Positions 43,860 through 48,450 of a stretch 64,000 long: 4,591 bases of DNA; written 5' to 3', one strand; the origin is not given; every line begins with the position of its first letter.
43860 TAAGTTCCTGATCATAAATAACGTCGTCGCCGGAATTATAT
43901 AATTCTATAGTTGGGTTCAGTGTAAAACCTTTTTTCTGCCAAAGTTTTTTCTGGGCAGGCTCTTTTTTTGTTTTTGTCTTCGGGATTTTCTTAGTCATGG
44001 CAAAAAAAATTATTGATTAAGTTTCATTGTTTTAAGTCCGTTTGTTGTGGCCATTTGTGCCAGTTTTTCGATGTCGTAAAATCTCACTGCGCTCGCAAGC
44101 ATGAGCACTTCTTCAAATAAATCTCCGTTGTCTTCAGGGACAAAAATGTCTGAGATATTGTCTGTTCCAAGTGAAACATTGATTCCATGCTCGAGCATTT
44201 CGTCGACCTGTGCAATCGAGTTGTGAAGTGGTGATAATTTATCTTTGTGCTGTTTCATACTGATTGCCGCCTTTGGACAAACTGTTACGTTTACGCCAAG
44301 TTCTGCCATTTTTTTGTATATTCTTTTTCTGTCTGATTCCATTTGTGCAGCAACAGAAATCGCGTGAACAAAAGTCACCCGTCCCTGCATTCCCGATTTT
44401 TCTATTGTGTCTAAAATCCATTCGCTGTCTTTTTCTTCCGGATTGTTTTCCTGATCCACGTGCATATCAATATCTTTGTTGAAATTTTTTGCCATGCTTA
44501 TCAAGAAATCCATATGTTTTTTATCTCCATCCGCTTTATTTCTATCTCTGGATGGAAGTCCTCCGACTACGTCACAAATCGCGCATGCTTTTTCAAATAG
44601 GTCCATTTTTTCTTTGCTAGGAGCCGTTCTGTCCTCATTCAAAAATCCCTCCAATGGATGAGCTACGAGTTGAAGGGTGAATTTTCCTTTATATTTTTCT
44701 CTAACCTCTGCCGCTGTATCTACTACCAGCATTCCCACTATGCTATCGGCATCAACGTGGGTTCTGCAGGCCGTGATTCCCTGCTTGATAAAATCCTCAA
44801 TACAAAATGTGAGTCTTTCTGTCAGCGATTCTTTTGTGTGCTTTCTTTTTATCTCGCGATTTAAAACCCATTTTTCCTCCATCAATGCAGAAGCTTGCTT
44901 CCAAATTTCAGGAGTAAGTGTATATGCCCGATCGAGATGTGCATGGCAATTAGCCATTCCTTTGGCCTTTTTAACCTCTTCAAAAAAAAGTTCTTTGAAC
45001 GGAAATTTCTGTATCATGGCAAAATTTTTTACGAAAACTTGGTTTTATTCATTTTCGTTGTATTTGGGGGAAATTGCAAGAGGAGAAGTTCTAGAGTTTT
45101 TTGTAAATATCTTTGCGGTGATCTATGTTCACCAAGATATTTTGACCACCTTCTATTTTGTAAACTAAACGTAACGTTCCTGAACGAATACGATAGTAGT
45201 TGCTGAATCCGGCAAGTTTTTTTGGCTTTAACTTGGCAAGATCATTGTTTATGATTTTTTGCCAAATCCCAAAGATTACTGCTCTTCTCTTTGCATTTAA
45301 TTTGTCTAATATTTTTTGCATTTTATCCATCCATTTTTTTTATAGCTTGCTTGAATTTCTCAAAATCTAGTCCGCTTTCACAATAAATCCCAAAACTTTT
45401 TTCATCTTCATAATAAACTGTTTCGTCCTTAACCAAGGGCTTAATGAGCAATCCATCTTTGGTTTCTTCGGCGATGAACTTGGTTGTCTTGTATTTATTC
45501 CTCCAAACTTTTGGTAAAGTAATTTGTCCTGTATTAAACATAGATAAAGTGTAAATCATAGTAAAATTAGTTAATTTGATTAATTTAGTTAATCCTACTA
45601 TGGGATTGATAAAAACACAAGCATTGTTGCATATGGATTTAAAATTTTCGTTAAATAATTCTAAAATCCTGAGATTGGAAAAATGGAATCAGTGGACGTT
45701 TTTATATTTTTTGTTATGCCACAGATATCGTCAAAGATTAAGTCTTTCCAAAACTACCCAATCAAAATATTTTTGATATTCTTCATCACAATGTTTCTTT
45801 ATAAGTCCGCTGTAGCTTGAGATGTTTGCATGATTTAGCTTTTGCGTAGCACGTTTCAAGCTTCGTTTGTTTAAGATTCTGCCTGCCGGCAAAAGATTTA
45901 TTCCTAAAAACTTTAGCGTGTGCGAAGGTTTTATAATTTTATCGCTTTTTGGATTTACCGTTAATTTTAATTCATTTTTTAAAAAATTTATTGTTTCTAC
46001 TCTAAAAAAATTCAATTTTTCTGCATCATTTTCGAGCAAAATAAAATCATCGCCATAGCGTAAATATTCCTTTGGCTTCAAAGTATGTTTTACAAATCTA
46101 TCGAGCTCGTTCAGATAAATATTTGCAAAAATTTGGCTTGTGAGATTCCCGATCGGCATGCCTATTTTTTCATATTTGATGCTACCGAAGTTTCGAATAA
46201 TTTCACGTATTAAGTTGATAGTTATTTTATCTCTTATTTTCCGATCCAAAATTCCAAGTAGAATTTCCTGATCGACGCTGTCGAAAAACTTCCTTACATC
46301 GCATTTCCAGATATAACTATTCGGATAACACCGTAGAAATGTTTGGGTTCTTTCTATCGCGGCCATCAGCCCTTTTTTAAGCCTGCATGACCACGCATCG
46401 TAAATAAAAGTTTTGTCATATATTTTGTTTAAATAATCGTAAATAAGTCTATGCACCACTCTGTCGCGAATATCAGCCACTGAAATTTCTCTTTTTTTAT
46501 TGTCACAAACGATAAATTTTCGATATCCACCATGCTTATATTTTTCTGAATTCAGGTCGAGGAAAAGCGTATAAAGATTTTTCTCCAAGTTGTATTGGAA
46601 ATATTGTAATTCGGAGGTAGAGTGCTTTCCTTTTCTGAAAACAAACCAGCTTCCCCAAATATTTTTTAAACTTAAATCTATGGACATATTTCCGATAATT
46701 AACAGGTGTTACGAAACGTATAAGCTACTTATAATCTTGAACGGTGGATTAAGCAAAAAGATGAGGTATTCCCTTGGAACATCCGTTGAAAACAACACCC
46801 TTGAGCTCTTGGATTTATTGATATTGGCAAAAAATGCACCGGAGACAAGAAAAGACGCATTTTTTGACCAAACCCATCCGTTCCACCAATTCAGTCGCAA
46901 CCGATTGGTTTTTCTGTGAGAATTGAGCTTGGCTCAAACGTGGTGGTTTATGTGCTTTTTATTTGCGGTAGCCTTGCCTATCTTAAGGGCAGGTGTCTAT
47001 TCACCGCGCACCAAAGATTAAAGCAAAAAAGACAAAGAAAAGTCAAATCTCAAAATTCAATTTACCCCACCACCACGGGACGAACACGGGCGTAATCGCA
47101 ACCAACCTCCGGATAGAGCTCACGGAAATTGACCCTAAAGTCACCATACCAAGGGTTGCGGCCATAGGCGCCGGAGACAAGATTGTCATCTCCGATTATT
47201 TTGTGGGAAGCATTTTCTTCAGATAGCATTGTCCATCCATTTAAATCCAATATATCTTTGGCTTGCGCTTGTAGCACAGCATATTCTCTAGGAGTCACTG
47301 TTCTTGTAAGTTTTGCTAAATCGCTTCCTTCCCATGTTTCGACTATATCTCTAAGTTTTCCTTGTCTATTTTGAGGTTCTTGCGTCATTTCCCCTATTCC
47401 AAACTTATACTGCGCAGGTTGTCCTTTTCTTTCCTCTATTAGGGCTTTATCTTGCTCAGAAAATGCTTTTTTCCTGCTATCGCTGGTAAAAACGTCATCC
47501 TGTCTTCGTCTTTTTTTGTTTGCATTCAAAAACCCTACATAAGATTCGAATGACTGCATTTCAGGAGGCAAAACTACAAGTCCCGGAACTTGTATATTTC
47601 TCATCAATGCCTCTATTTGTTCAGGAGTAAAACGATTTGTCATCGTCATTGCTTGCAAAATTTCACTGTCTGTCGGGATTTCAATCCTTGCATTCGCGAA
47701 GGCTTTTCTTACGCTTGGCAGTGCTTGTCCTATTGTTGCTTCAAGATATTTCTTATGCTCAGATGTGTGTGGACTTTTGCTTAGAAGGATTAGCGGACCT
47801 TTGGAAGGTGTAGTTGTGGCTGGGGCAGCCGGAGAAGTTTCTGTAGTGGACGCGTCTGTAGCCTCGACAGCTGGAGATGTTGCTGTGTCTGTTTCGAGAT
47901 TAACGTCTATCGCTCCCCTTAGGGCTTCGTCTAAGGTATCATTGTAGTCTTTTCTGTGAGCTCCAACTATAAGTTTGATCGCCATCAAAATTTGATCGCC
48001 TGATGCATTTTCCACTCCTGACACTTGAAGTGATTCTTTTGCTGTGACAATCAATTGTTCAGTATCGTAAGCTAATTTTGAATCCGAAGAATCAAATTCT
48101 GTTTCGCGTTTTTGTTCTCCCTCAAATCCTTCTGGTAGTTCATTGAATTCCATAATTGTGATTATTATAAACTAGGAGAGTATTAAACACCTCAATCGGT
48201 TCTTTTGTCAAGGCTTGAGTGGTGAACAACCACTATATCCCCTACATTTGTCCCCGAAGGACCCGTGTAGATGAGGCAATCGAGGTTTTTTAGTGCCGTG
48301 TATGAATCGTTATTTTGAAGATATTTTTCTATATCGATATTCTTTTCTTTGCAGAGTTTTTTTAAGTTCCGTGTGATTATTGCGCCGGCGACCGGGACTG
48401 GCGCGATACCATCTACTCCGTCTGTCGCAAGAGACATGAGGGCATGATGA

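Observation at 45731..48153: DGR-type reverse transcriptase locus with atypical layout and no visible TR/VR pair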

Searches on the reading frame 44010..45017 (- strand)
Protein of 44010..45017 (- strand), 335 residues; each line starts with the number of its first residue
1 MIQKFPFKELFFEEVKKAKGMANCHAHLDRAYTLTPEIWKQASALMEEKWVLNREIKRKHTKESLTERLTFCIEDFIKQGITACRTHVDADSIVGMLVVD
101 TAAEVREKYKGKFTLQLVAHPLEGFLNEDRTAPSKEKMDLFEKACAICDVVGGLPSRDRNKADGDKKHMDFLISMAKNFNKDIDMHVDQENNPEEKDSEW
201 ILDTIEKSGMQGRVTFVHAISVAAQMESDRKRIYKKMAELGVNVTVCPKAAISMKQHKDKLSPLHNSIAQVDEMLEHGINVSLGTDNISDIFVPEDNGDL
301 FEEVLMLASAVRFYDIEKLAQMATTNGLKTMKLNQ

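Call 3: search_protein_families(library=pfam, proteins=[window:44010-45017:-], max_evalue=0.1)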
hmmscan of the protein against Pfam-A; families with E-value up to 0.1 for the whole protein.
window:44010-45017:- (335 aa): 3 families
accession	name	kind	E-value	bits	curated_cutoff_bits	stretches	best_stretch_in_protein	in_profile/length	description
PF01979.26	Amidohydro_1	-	2e-10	40.9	25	1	20-333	5-300/345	Amidohydrolase family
PF07969.17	Amidohydro_3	-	1.7e-07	31.5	29.7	1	166-333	261-426/472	Amidohydrolase family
PF00962.28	A_deaminase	-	0.027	14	27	1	231-329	226-311/330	Adenosine deaminase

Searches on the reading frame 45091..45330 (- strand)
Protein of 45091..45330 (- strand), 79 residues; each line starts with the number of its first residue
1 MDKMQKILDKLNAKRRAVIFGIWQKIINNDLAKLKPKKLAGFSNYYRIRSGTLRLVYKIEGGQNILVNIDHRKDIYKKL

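Call 3: search_protein_families(library=pfam, proteins=[window:45091-45330:-], max_evalue=0.1)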
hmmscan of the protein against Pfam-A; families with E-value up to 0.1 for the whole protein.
window:45091-45330:- (79 aa): 1 family
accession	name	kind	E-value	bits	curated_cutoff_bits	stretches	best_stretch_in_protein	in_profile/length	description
PF05016.21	ParE_toxin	-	0.0002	22.3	23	1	29-76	41-89/89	ParE toxin of type II toxin-antitoxin system, parDE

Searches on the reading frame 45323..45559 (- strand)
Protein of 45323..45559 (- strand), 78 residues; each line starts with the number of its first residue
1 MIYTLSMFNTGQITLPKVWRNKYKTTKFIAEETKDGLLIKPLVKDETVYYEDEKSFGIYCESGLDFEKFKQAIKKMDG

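Call 3: search_protein_families(library=pfam, proteins=[window:45323-45559:-], max_evalue=0.1)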
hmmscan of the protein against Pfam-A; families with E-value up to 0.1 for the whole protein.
window:45323-45559:- (78 aa): 2 families
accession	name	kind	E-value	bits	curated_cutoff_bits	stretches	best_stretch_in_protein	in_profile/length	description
PF04014.23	MazE_antitoxin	-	0.00021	21.6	24.7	1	9-45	6-46/48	Antidote-toxin recognition MazE, bacterial antitoxin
PF21005.3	MCEL_GT_OB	-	0.08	13.4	27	1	25-59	80-114/138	mRNA-capping enzyme catalytic subunit, GTase, OB fold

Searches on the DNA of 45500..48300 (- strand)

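Call 37: search_rna_families(source=window, start=45500, end=48300, threshold=evalue, max_evalue=1)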
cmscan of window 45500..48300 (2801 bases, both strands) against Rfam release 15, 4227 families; matches with E-value up to 1: 0.
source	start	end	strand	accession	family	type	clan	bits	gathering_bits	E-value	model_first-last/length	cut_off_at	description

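Call 52: search_rna_families(sources=[L006, L010, L011, L013, L016, L008], threshold=evalue, max_evalue=0.1)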
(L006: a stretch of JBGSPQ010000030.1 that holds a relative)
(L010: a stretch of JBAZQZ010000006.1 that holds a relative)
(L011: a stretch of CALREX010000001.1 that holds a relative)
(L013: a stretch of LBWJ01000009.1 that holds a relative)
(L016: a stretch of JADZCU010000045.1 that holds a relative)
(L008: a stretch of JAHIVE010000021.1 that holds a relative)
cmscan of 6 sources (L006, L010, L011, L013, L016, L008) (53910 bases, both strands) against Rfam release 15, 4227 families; matches with E-value up to 0.1: 2.
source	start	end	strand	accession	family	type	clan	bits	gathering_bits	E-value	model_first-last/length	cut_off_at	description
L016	1485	1569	-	RF02621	BSnc120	Gene; sRNA;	-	34.2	114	0.00025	1-88/88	no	Brucella sRNA 120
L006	5704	5751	-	RF02399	NsiR1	Gene; sRNA;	-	31.2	39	0.028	1-60/60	no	Nitrogen stress-induced RNA 1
